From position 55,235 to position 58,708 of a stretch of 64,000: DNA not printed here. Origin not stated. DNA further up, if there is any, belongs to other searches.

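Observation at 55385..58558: Lysine-free, Tyr/Asp/Gly-rich 1,057-aa protein of eight about 130-aa tandem repeats with no family I can recognise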

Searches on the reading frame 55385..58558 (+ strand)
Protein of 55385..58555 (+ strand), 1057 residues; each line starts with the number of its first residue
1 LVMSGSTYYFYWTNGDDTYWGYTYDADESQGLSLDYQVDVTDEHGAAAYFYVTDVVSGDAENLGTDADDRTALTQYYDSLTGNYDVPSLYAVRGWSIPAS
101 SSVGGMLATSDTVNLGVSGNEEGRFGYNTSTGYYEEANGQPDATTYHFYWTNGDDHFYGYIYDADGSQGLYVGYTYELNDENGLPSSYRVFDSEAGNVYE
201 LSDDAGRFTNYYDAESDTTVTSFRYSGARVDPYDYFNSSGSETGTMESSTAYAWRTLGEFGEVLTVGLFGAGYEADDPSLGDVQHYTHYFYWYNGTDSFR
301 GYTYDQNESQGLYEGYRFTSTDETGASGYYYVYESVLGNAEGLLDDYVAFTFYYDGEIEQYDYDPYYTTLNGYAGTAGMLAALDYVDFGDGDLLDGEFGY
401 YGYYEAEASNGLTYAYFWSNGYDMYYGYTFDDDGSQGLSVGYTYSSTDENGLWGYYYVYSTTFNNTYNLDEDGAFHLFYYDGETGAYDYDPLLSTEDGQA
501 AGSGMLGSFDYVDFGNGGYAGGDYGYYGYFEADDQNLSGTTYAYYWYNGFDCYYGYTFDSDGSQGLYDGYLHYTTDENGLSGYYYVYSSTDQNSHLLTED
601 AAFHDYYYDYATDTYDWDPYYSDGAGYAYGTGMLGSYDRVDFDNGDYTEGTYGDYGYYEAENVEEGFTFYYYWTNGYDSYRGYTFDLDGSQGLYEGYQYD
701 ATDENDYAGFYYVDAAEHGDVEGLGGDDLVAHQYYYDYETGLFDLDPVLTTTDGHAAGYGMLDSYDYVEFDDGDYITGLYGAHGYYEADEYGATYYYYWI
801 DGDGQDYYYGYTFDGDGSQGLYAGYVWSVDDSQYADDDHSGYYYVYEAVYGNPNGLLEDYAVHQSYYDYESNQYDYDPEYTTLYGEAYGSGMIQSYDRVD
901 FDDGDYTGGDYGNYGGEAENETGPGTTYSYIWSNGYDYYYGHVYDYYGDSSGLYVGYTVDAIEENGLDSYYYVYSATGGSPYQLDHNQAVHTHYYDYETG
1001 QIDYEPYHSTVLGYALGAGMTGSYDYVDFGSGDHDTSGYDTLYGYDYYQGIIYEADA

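Call 5: search_protein_families(library=pfam, proteins=[window:55385-58555:+], max_evalue=1)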
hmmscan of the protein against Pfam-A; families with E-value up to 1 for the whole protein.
window:55385-58555:+ (1057 aa): 0 families

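Call 6: search_protein_families(library=ncbifam, proteins=[window:55385-58555:+], max_evalue=1)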
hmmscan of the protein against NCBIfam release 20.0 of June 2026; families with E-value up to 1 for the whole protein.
window:55385-58555:+ (1057 aa): 0 families

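Call 7: search_solved_structures(query=window:55385-58555:+, max_evalue=10)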
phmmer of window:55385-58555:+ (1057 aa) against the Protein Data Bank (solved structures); distinct sequences matched with E-value up to 10: 0.

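Call 10: find_homologous_proteins(query=window:55385-58555:+)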
Query window:55385-58555:+ (1057 aa): 6 proteins with E <= 0.001 among 8000 candidates.
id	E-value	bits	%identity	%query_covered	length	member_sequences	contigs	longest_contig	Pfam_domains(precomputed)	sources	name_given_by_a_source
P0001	0.0e+0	1457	79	86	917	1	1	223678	-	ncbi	-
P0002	0.0e+0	1152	50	97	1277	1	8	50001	-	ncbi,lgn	-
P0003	1.2e-248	847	45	98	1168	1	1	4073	-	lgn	-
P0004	6.3e-173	596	56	59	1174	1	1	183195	PF08548.18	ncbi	-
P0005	3.1e-160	554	53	61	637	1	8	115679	-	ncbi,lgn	-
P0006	3.1e-50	190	50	24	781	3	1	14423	PF08548.18,PF04151.22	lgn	-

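Call 12: find_encoding_contigs(protein=P0001, flank=10000, max_places=3)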
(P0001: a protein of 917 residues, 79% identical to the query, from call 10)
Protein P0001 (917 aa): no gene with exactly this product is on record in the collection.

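Call 13: find_encoding_contigs(protein=P0004, flank=10000, max_places=3)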
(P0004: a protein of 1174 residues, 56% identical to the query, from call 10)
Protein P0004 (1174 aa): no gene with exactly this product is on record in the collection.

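Call 14: find_encoding_contigs(protein=P0002, flank=10000, max_places=3)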
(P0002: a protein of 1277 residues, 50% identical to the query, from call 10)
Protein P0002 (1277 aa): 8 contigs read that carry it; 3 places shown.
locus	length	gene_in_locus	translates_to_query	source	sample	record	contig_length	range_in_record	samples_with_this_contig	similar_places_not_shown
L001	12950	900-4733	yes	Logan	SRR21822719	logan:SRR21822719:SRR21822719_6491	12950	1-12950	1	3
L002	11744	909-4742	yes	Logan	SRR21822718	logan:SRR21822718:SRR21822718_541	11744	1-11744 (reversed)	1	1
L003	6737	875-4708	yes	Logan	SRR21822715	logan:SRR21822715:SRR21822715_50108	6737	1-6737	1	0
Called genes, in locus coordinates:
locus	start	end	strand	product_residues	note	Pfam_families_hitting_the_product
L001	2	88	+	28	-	?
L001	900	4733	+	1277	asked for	-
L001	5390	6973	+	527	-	PF07719:TPR_2 (faint), PF13174:TPR_6 (faint), PF13424:TPR_12 (faint), PF13428:TPR_14 (faint), PF13432:TPR_16 (faint), PF21033:RMD1-3 (weak), PF00685:Sulfotransfer_1, PF13469:Sulfotransfer_3, +9 more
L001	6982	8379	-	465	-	PF00082:Peptidase_S8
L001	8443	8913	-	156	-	-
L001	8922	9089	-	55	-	PF10636:hemP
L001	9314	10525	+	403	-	PF00108:Thiolase_N, PF02803:Thiolase_C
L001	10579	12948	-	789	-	?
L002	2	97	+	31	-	?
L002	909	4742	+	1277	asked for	-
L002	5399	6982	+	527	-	PF07719:TPR_2 (faint), PF13174:TPR_6 (faint), PF13424:TPR_12 (faint), PF13428:TPR_14 (faint), PF13432:TPR_16 (faint), PF21033:RMD1-3 (weak), PF00685:Sulfotransfer_1, PF13469:Sulfotransfer_3, +9 more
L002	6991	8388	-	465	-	PF00082:Peptidase_S8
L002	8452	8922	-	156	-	-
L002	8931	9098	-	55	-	PF10636:hemP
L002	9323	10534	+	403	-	PF00108:Thiolase_N, PF02803:Thiolase_C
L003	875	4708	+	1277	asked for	-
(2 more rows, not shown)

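Call 15: find_encoding_contigs(protein=P0005, flank=10000, max_places=3)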
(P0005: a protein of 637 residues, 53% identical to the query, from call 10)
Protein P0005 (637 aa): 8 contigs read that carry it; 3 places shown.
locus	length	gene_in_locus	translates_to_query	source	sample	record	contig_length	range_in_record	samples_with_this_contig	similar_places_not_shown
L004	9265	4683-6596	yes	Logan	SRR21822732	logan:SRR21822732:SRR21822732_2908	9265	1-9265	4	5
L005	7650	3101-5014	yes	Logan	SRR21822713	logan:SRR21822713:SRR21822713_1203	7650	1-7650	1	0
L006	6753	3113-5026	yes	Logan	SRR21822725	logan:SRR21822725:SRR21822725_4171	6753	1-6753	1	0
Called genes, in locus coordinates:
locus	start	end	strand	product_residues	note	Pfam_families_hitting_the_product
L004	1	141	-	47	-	?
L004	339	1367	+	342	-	PF12625:Arabinose_bd, PF12833:HTH_18, PF00165:HTH_AraC (weak)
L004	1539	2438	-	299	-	PF00126:HTH_1, PF03466:LysR_substrate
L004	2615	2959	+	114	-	PF09981:DUF2218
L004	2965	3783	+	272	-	PF08021:FAD_binding_9, PF04954:SIP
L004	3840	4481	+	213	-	PF01794:Ferric_reduct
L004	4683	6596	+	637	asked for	-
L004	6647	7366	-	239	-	PF00117:GATase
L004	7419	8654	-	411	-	PF00067:p450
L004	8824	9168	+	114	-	PF04994:TfoX_C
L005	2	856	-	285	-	?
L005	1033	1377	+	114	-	PF09981:DUF2218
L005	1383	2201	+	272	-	PF08021:FAD_binding_9, PF04954:SIP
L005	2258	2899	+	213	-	PF01794:Ferric_reduct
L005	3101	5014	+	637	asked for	-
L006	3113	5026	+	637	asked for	-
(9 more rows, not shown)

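Call 36: list_cluster_members(proteins=[window:55385-58555:+, P0001, P0004, P0002, P0005, P0009, P0011, P0016, P0023, P0013])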
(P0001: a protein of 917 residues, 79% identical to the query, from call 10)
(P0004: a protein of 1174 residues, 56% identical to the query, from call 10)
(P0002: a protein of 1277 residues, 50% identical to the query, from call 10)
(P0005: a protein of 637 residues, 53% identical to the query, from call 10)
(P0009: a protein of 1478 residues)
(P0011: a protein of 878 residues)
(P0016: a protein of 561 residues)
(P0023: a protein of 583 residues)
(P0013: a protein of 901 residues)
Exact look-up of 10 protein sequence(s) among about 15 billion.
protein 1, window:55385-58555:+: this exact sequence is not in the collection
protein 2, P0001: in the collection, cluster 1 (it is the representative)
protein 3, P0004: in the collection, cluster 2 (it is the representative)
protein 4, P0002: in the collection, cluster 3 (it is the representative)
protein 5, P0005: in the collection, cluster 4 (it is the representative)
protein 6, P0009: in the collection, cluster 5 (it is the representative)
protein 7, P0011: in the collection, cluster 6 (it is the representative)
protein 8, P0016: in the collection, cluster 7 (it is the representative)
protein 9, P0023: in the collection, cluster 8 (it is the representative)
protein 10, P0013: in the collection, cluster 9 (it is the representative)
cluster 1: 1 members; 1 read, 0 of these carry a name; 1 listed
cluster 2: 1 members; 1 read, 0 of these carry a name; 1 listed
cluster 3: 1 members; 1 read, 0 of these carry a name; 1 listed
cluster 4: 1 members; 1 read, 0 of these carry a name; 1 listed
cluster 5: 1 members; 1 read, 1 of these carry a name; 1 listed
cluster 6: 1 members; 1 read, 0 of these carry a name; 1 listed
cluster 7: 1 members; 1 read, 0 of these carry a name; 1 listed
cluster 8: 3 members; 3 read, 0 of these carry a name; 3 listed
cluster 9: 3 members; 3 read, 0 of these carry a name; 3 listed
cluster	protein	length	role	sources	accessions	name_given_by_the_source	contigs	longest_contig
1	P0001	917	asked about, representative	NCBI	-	-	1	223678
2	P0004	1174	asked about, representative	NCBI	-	-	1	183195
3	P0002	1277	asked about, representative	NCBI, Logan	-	-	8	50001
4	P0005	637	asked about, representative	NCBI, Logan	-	-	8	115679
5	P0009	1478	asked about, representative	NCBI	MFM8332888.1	MAG: hypothetical protein ACKN9T_14485, partial [Candidatus Methylumidiphilus sp.]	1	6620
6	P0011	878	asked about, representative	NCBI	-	-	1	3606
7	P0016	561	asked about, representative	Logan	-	-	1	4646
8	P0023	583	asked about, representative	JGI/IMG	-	-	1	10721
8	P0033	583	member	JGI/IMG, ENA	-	-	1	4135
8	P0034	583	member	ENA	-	-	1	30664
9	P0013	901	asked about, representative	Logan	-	-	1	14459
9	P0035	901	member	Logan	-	-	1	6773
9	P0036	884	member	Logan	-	-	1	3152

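Call 37: find_encoding_contigs(protein=window:55391-58558:+, flank=10000, max_places=3)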
Protein window:55391-58558:+ (1055 aa): no gene with exactly this product is on record in the collection.

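Call 52: find_encoding_contigs(protein=P0006, flank=10000, max_places=3)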
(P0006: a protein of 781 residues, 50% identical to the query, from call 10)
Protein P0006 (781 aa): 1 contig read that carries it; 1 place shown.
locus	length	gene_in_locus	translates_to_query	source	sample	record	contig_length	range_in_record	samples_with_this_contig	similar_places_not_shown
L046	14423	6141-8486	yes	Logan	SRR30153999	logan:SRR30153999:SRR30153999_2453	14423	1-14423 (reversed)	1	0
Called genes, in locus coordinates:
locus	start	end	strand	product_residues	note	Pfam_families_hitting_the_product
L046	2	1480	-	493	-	?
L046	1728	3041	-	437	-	PF25994:HH_AprE, PF26002:Beta-barrel_AprE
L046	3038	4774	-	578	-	PF00664:ABC_membrane, PF02463:SMC_N (faint), PF00005:ABC_tran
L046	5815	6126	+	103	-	-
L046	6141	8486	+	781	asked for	PF04151:PPC, PF08548:Peptidase_M10_C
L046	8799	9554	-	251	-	PF03781:FGE-sulfatase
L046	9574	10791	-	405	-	PF07732:Cu-oxidase_3 (weak), PF00394:Cu-oxidase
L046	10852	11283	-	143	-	PF00127:Copper-bind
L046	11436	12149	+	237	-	PF00027:cNMP_binding, PF13545:HTH_Crp_2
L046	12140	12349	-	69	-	PF08984:DUF1858 (weak)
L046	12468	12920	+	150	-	PF00034:Cytochrom_C, PF13442:Cytochrome_CBB3 (weak)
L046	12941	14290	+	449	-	PF00115:COX1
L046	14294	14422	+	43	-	?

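Call 62: search_protein_families(library=pfam, proteins=[L001:5390-6973:+, L046:5815-6126:+, L046:2-1480:-], max_evalue=0.0001)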
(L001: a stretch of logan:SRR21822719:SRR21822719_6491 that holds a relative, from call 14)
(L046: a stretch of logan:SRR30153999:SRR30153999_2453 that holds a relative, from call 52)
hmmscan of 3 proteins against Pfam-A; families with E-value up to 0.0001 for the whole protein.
L001:5390-6973:+ (527 aa): 17 families
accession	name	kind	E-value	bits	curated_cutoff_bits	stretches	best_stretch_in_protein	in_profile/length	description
PF13469.12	Sulfotransfer_3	-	1e-31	111.3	27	1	283-463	1-216/216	Sulfotransferase family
PF07719.23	TPR_2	-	3.6e-21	73.9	27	0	112-142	4-34/34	Tetratricopeptide repeat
PF00515.34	TPR_1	-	3.7e-19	68.1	27.8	0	48-74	8-34/34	Tetratricopeptide repeat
PF13181.12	TPR_8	-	1.3e-18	65.9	25.7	0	48-73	8-33/34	Tetratricopeptide repeat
PF13414.12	TPR_11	-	3.2e-16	59.2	26.8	1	84-122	3-41/42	TPR repeat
PF13424.12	TPR_12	-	2.5e-15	56.9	30.1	0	107-171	1-73/77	Tetratricopeptide repeat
PF13428.12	TPR_14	-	1.5e-14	53.5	23.5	0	110-151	2-43/44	Tetratricopeptide repeat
PF13432.12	TPR_16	-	1.8e-13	51.1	32.7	0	115-174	3-62/65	Tetratricopeptide repeat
PF13374.12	TPR_10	-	1.5e-12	47.5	27.5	1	76-110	3-37/42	Tetratricopeptide repeat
PF13431.12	TPR_17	-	1.9e-12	46.8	24.4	0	64-95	2-33/34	Tetratricopeptide repeat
PF00685.33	Sulfotransfer_1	-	4.9e-12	46.2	22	1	283-498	3-234/255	Sulfotransferase domain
PF14559.12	TPR_19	-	5.1e-12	46.4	25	0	89-143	5-59/68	Tetratricopeptide repeat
PF13176.12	TPR_7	-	1.3e-11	44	27.9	0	78-110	2-34/36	Tetratricopeptide repeat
PF24575.1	TPR_Slam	-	1.2e-08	35.8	35.2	0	33-83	37-89/104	Surface lipoprotein assembly modifier, N-terminal TPR repeats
PF13174.12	TPR_6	-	2e-08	34.7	26.3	0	145-174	2-31/33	Tetratricopeptide repeat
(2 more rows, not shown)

L046:5815-6126:+ (103 aa): 0 families

L046:2-1480:- (493 aa): 0 families
